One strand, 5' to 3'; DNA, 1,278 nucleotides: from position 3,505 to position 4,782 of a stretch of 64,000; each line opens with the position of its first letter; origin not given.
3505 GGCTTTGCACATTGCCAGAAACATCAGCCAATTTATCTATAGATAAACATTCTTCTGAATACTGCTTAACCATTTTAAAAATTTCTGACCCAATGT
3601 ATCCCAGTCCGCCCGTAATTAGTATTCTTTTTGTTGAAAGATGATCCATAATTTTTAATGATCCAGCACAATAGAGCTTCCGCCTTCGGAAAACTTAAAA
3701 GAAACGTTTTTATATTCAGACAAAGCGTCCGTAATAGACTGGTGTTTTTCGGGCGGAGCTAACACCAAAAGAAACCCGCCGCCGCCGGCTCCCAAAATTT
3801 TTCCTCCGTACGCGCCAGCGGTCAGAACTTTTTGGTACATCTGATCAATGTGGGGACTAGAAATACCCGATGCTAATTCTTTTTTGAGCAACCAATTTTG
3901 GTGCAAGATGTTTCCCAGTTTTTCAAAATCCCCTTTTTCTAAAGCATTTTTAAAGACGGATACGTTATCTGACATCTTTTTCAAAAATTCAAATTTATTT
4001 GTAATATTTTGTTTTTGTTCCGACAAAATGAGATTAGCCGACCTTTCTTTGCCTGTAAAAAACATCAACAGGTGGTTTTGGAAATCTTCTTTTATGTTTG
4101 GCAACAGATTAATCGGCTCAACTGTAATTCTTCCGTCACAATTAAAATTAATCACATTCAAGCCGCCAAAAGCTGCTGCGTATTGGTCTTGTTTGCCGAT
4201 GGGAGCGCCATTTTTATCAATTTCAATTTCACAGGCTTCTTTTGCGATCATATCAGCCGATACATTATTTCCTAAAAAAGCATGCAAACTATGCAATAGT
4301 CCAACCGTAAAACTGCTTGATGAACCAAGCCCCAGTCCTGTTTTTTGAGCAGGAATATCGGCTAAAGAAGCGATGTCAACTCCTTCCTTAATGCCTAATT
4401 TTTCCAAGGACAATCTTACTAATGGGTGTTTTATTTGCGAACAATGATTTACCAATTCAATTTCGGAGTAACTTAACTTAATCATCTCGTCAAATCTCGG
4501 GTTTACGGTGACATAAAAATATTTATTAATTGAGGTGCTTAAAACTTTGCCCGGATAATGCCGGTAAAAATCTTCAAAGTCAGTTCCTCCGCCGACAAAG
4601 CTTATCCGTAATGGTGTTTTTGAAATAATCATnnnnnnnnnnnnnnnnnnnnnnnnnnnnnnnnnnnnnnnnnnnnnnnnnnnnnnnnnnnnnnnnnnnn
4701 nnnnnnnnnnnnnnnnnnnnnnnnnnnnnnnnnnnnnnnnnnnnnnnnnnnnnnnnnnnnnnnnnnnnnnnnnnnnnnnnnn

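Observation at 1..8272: GDP-heptose module fused to a Gmd/Fcl/Rmd-like trio and two DegT aminotransferases: predicted amino-6-deoxyheptose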

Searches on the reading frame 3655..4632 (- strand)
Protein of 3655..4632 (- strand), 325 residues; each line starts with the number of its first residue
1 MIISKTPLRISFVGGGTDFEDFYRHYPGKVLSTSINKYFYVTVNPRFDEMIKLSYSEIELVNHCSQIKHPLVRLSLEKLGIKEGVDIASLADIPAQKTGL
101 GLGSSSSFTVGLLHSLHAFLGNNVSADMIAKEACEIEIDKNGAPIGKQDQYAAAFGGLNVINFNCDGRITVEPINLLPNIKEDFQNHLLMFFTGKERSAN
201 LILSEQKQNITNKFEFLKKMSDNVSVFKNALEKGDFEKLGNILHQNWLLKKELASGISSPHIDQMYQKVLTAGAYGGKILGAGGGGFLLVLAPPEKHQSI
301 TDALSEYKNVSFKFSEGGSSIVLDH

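Call 7: search_protein_families(library=pfam, proteins=[window:3655-4632:-])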
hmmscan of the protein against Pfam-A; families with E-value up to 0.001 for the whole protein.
window:3655-4632:- (325 aa): 2 families
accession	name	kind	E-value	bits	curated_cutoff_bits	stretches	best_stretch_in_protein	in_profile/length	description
PF08544.19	GHMP_kinases_C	-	1.8e-13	51.1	21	1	230-307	4-82/85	GHMP kinases C terminal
PF00288.32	GHMP_kinases_N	-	3.2e-13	50.1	22.3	1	74-157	9-87/87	GHMP kinases N terminal domain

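Call 8: search_protein_families(library=ncbifam, proteins=[window:3655-4632:-])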
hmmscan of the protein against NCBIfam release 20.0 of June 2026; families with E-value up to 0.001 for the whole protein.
window:3655-4632:- (325 aa): 13 families
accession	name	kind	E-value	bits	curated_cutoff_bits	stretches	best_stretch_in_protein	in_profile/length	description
NF049969.1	GlMnHpPKinHddA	equivalog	1.9e-51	175.5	600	1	2-314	3-328/338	D-glycero-D-manno-heptose 7-phosphate kinase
NF009948.0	PRK13412.1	equivalog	2.7e-26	91.6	721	1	75-305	719-949/974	bifunctional fucokinase/fucose-1-phosphate guanylyltransferase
TIGR00549.1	mevalon_kin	equivalog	6.4e-21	75.1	163.05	1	70-291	64-276/276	mevalonate kinase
NF003036.0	PRK03926.1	equivalog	1.2e-20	73.9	403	1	68-306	56-281/302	mevalonate kinase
NF003006.0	PRK03817.1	equivalog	7.1e-19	68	443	2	213-314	235-335/352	galactokinase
NF001816.0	PRK00555.1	equivalog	2.3e-13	49.8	509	1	224-306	257-338/363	galactokinase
TIGR00131.1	gal_kin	equivalog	1.6e-10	40.5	226.65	1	226-306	282-364/388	galactokinase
NF003472.0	PRK05101.1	equivalog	9.4e-09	34.7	499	0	5-159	24-184/382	galactokinase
NF002288.1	PRK01212.1-4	equivalog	8.4e-08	31.6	194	1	76-307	68-281/303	homoserine kinase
NF003705.0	PRK05322.1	equivalog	1.7e-06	27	385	0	67-158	95-183/388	galactokinase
TIGR00191.1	thrB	equivalog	2.9e-06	26.3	168.25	1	77-305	72-278/304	homoserine kinase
NF040957.1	Arch_PMK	equivalog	0.00024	20.7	500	1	93-292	87-287/316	phosphomevalonate kinase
TIGR01220.1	Pmev_kin_Gr_pos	equivalog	0.00063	18.9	165.7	0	99-141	116-160/358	phosphomevalonate kinase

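Call 14: search_solved_structures(query=window:3655-4632:-, max_evalue=0.001)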
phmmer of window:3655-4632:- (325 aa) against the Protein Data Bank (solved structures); distinct sequences matched with E-value up to 0.001: 19.
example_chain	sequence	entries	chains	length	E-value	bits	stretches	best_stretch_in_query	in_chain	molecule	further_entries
3k85_A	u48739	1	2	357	2.1e-42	148.7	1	2-310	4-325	D-glycero-D-manno-heptose 1-phosphate kinase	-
4usk_A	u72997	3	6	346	1.3e-39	139.5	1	3-309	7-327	PUTATIVE SUGAR KINASE | SUGAR KINASE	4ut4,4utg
4usm_A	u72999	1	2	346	2.5e-39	138.6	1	3-309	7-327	PUTATIVE SUGAR KINASE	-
4n3o_A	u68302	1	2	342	1.6e-36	129.4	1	3-310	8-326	Putative D-glycero-D-manno-heptose 7-phosphate kinase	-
1s4e_A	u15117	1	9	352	3.9e-17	65.7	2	214-307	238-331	Galactokinase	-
6mde_A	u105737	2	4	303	1.5e-16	63.8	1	68-305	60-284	Mevalonate kinase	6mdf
4hac_A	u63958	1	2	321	1.9e-16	63.5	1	68-305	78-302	Mevalonate kinase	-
9iip_A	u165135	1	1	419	1.8e-14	57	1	81-298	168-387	L-fucokinase/L-fucose-1-P guanylyltransferase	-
2cz9_A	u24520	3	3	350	1.1e-13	54.4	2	215-307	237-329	Probable galactokinase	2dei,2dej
5yys_A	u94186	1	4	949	2.1e-13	53.5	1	82-297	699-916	L-fucokinase, L-fucose-1-P guanylyltransferase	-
9iit_A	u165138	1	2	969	2.2e-13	53.4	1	82-297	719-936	L-fucokinase/L-fucose-1-P guanylyltransferase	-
8teb_A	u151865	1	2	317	1.1e-12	51.1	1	69-304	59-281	Mevalonate kinase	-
1vis_A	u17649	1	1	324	2.8e-12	49.8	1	67-306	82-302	Mevalonate kinase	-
1kkh_A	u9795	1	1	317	3.8e-12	49.4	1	67-305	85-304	Mevalonate Kinase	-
2hfs_A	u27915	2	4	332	6.7e-10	42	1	100-295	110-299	Mevalonate kinase, putative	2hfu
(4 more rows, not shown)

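Call 24: find_homologous_proteins(query=window:3655-4632:-, max_evalue=1e-20)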
Query window:3655-4632:- (325 aa): 8000 proteins with E <= 1e-20 among 8000 candidates; the best 120 are listed.
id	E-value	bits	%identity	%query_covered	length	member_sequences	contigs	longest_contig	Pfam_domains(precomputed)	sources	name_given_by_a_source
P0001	4.6e-197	672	93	100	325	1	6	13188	PF00288.33,PF08544.19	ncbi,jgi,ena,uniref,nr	ncbi:MAG: hypothetical protein A2904_00015 [Candidatus Staskawiczbacteria bacterium RIFCSPLOWO2_01_F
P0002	5.8e-195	665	91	100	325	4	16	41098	PF00288.33,PF08544.19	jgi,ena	-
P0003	4.5e-189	645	90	100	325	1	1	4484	PF00288.33,PF08544.19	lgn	-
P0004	2.6e-188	643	90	100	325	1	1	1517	PF00288.33,PF08544.19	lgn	-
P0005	5.5e-188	642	88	100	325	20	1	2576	PF00288.33,PF08544.19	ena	-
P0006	7.1e-187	638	89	100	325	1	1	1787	PF00288.33,PF08544.19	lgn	-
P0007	2.9e-151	521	70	99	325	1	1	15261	PF00288.33,PF08544.19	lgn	-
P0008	8.9e-151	520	73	100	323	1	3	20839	PF00288.33,PF08544.19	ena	-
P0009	3.3e-150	518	70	99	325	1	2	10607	PF00288.33,PF08544.19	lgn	-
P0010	5.6e-150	517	70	99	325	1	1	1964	PF00288.33,PF08544.19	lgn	-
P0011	4.7e-149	514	69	99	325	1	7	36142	PF00288.33,PF08544.19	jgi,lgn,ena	-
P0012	3.6e-148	511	70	99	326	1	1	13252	PF00288.33,PF08544.19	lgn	-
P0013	8.9e-148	510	72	100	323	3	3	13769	PF00288.33,PF08544.19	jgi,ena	-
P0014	1.8e-147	509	68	100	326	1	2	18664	PF00288.33,PF08544.19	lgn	-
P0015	2.2e-147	508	68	100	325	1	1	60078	PF00288.33,PF08544.19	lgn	-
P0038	2.3e-140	485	66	100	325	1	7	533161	PF00288.33,PF08544.19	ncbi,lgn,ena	-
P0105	6.0e-115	402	57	99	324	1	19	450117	PF00288.33,PF08544.19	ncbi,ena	-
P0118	3.9e-102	360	54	99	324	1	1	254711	PF00288.33,PF08544.19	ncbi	ncbi:MAG: GHMP kinase [archaeon]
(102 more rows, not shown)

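Call 25: find_encoding_contigs(protein=P0038, flank=10000, max_places=1)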
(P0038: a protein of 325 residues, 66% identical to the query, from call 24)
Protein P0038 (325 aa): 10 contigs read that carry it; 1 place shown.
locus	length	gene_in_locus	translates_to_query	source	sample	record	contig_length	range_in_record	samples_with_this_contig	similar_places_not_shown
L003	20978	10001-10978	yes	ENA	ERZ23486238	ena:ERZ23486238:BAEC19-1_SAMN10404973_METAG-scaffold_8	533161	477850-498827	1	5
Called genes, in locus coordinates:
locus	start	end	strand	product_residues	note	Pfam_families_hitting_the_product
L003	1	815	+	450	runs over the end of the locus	PF01471:PG_binding_1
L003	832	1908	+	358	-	PF01098:FTSW_RODA_SPOVE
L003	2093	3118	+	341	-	PF02618:YceG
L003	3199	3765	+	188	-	-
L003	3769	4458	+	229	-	PF08843:AbiEii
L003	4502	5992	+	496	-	PF01943:Polysacc_synt, PF13440:Polysacc_synt_3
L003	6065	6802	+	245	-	PF00483:NTP_transferase, PF12804:NTP_transf_3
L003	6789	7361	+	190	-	PF00908:dTDP_sugar_isom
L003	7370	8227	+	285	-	PF01370:Epimerase, PF04321:RmlD_sub_bind, PF02719:Polysacc_synt_2 (weak), PF16363:GDP_Man_Dehyd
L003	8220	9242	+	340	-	PF01073:3Beta_HSD, PF01370:Epimerase, PF02719:Polysacc_synt_2, PF04321:RmlD_sub_bind, PF07993:NAD_binding_4 (faint), PF16363:GDP_Man_Dehyd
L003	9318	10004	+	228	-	PF00483:NTP_transferase, PF12804:NTP_transf_3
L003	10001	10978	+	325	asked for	PF00288:GHMP_kinases_N, PF08544:GHMP_kinases_C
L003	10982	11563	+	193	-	PF13580:SIS_2, PF01380:SIS (faint)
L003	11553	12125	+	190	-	PF13419:HAD_2, PF08645:PNK3P, PF00702:Hydrolase, PF13242:Hydrolase_like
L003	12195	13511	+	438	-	PF04230:PS_pyruv_trans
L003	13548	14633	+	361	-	PF04055:Radical_SAM, PF13186:SPASM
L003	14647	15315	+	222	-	PF13489:Methyltransf_23, PF07021:MetW, PF13847:Methyltransf_31, PF08241:Methyltransf_11, PF08242:Methyltransf_12, PF13649:Methyltransf_25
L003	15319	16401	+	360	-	PF00534:Glycos_transf_1, PF13692:Glyco_trans_1_4, PF13524:Glyco_trans_1_2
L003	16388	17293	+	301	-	PF00535:Glycos_transf_2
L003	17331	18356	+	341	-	PF01501:Glyco_transf_8 (weak)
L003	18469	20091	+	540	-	PF01408:GFO_IDH_MocA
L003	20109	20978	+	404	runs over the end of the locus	PF13439:Glyco_transf_4, PF13579:Glyco_trans_4_4, PF00534:Glycos_transf_1, PF13692:Glyco_trans_1_4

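Call 26: find_encoding_contigs(protein=P0105, flank=10000, max_places=1)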
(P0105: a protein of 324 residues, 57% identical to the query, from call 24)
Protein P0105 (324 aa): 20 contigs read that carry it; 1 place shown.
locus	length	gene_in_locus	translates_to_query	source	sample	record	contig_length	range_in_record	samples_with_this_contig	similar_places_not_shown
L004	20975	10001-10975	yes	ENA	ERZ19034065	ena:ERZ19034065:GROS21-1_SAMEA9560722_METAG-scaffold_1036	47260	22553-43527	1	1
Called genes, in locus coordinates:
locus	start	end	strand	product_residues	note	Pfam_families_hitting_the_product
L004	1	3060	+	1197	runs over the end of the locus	PF01471:PG_binding_1 (weak)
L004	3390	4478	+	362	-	PF04932:Wzy_C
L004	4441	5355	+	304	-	-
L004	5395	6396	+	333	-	PF01370:Epimerase, PF16363:GDP_Man_Dehyd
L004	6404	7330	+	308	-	PF01370:Epimerase, PF02719:Polysacc_synt_2 (faint), PF04321:RmlD_sub_bind, PF16363:GDP_Man_Dehyd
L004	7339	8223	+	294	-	PF02485:Branch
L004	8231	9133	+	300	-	PF01531:Glyco_transf_11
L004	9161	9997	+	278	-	PF11913:DUF3431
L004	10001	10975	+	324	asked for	PF00288:GHMP_kinases_N, PF08544:GHMP_kinases_C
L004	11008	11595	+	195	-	PF13580:SIS_2, PF01380:SIS (faint)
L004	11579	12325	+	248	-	PF00483:NTP_transferase, PF12804:NTP_transf_3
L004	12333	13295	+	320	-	PF00106:adh_short (weak), PF01073:3Beta_HSD, PF01370:Epimerase, PF02719:Polysacc_synt_2, PF04321:RmlD_sub_bind, PF08659:KR (weak), PF16363:GDP_Man_Dehyd, PF13460:NAD_binding_10, +1 more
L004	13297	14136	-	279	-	PF13641:Glyco_tranf_2_3, PF00535:Glycos_transf_2, PF10111:Glyco_tranf_2_2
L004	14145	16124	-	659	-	PF04724:Glyco_transf_17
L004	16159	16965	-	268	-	PF00535:Glycos_transf_2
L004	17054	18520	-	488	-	PF01943:Polysacc_synt, PF13440:Polysacc_synt_3, PF03023:MurJ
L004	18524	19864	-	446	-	PF02397:Bac_transf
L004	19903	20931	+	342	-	PF13354:Beta-lactamase2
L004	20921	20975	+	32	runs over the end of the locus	-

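Call 27: find_encoding_contigs(protein=P0118, flank=10000, max_places=1)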
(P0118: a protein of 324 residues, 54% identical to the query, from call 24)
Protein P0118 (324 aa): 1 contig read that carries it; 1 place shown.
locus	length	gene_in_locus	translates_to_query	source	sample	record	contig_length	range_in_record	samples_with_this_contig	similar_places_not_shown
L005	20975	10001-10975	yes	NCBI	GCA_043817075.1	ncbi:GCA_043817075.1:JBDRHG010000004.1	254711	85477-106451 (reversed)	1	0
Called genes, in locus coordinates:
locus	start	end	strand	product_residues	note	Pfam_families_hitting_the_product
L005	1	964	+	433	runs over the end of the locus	PF13439:Glyco_transf_4, PF13579:Glyco_trans_4_4, PF20706:GT4-conflict, PF00534:Glycos_transf_1, PF13692:Glyco_trans_1_4, PF13524:Glyco_trans_1_2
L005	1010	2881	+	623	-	PF13522:GATase_6, PF13537:GATase_7, PF00733:Asn_synthase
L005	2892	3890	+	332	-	PF04339:FemAB_like (weak), PF02388:FemAB (faint), PF13480:Acetyltransf_6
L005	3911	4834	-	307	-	-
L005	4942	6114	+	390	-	PF08323:Glyco_transf_5 (faint), PF13439:Glyco_transf_4, PF13579:Glyco_trans_4_4, PF20706:GT4-conflict (weak), PF00534:Glycos_transf_1, PF13692:Glyco_trans_1_4, PF13524:Glyco_trans_1_2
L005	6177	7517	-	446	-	PF13439:Glyco_transf_4, PF13579:Glyco_trans_4_4, PF00534:Glycos_transf_1, PF13692:Glyco_trans_1_4, PF13524:Glyco_trans_1_2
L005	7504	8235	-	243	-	PF00535:Glycos_transf_2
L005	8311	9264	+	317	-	PF00106:adh_short (faint), PF01073:3Beta_HSD, PF01370:Epimerase, PF02719:Polysacc_synt_2, PF04321:RmlD_sub_bind, PF07993:NAD_binding_4, PF13460:NAD_binding_10, PF16363:GDP_Man_Dehyd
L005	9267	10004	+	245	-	PF00483:NTP_transferase, PF12804:NTP_transf_3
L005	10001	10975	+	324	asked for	PF00288:GHMP_kinases_N, PF08544:GHMP_kinases_C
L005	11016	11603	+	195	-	PF13580:SIS_2, PF01380:SIS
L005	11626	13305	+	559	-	-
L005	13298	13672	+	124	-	-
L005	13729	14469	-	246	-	PF01209:Ubie_methyltran, PF06325:PrmA (faint), PF13489:Methyltransf_23, PF05175:MTS, PF13847:Methyltransf_31, PF08241:Methyltransf_11, PF08242:Methyltransf_12, PF13649:Methyltransf_25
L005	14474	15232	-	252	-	PF13641:Glyco_tranf_2_3, PF00535:Glycos_transf_2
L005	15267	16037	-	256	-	PF05401:NodS (weak), PF13489:Methyltransf_23, PF07021:MetW, PF08241:Methyltransf_11, PF08242:Methyltransf_12, PF13649:Methyltransf_25, PF13847:Methyltransf_31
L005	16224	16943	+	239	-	PF00535:Glycos_transf_2, PF13641:Glyco_tranf_2_3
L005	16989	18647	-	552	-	-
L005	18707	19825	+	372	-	PF00106:adh_short, PF01073:3Beta_HSD, PF01370:Epimerase, PF02719:Polysacc_synt_2, PF05368:NmrA, PF13460:NAD_binding_10, PF16363:GDP_Man_Dehyd, PF07993:NAD_binding_4, +3 more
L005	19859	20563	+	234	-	PF00535:Glycos_transf_2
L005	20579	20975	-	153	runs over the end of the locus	PF01467:CTP_transf_like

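Call 28: find_encoding_contigs(protein=P0002, flank=10000, max_places=2)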
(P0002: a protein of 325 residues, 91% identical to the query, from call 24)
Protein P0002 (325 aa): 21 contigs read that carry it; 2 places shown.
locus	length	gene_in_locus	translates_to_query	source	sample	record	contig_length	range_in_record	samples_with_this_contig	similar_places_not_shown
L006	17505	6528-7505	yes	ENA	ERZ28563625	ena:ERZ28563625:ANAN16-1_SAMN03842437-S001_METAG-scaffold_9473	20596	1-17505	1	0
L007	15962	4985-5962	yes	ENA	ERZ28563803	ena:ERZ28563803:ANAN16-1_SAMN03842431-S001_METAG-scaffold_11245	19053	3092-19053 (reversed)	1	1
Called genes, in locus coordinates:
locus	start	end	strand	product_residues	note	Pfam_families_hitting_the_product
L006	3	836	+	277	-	?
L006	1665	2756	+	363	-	PF13439:Glyco_transf_4 (faint), PF20706:GT4-conflict, PF00534:Glycos_transf_1, PF13692:Glyco_trans_1_4, PF13524:Glyco_trans_1_2 (weak)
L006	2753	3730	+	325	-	PF01073:3Beta_HSD (weak), PF01370:Epimerase, PF02719:Polysacc_synt_2 (weak), PF04321:RmlD_sub_bind, PF16363:GDP_Man_Dehyd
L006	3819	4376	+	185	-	-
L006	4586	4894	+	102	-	PF16363:GDP_Man_Dehyd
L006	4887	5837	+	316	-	PF01073:3Beta_HSD, PF01370:Epimerase, PF02719:Polysacc_synt_2 (faint), PF07993:NAD_binding_4 (faint), PF13460:NAD_binding_10, PF16363:GDP_Man_Dehyd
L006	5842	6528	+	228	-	PF00483:NTP_transferase, PF12804:NTP_transf_3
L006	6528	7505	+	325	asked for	PF00288:GHMP_kinases_N, PF08544:GHMP_kinases_C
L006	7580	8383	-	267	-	-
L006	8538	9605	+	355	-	PF01370:Epimerase, PF04321:RmlD_sub_bind, PF16363:GDP_Man_Dehyd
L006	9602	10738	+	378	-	PF00155:Aminotran_1_2, PF01041:DegT_DnrJ_EryC1, PF01053:Cys_Met_Meta_PP (weak)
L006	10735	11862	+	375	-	PF01041:DegT_DnrJ_EryC1, PF01212:Beta_elim_lyase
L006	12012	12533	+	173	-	PF00702:Hydrolase, PF08645:PNK3P, PF13419:HAD_2, PF13242:Hydrolase_like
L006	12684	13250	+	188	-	PF24838:8xMP (weak)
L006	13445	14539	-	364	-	PF00535:Glycos_transf_2, PF13641:Glyco_tranf_2_3 (weak)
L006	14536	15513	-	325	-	PF00852:Glyco_transf_10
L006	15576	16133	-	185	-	PF00908:dTDP_sugar_isom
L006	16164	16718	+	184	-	PF00293:NUDIX (weak)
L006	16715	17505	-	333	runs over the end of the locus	PF01073:3Beta_HSD, PF01370:Epimerase, PF02719:Polysacc_synt_2, PF04321:RmlD_sub_bind, PF16363:GDP_Man_Dehyd, PF07993:NAD_binding_4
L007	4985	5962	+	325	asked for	PF00288:GHMP_kinases_N, PF08544:GHMP_kinases_C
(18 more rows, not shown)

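Call 29: find_encoding_contigs(protein=P0015, flank=10000, max_places=1)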
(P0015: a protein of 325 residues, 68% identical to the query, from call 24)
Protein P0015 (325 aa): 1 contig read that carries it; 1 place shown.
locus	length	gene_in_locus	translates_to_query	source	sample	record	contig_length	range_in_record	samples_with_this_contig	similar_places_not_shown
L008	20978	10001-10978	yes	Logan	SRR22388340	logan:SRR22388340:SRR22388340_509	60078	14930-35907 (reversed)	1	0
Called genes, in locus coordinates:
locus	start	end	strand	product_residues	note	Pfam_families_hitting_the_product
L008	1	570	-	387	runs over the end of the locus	PF04055:Radical_SAM, PF13353:Fer4_12 (weak)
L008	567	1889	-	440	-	PF00202:Aminotran_3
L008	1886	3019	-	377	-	PF01075:Glyco_transf_9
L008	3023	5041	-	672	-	PF13231:PMT_2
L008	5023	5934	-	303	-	PF01073:3Beta_HSD, PF01370:Epimerase, PF02719:Polysacc_synt_2, PF04321:RmlD_sub_bind, PF13460:NAD_binding_10, PF16363:GDP_Man_Dehyd, PF07993:NAD_binding_4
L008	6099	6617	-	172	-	PF20803:PaaX_M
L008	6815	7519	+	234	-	PF00535:Glycos_transf_2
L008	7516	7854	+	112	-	PF10066:DUF2304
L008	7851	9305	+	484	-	PF02310:B12-binding, PF04055:Radical_SAM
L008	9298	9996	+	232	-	PF00483:NTP_transferase, PF12804:NTP_transf_3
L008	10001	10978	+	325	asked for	PF00288:GHMP_kinases_N, PF08544:GHMP_kinases_C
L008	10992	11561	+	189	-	PF13580:SIS_2, PF01380:SIS (weak)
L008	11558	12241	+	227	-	PF13489:Methyltransf_23, PF01209:Ubie_methyltran (weak), PF13847:Methyltransf_31, PF08241:Methyltransf_11, PF08242:Methyltransf_12, PF13649:Methyltransf_25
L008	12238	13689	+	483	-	PF02310:B12-binding, PF04055:Radical_SAM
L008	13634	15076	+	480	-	PF02310:B12-binding, PF04055:Radical_SAM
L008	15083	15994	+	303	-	PF00535:Glycos_transf_2, PF10111:Glyco_tranf_2_2 (faint)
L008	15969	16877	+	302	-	PF13353:Fer4_12 (faint), PF04055:Radical_SAM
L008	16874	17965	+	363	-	PF04055:Radical_SAM, PF13186:SPASM (faint)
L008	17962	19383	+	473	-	PF02310:B12-binding, PF04055:Radical_SAM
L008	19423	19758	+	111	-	PF00892:EamA, PF10639:TMEM234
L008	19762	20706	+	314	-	PF00535:Glycos_transf_2, PF13641:Glyco_tranf_2_3, PF13632:Glyco_trans_2_3 (weak)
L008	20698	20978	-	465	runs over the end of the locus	PF02310:B12-binding, PF04055:Radical_SAM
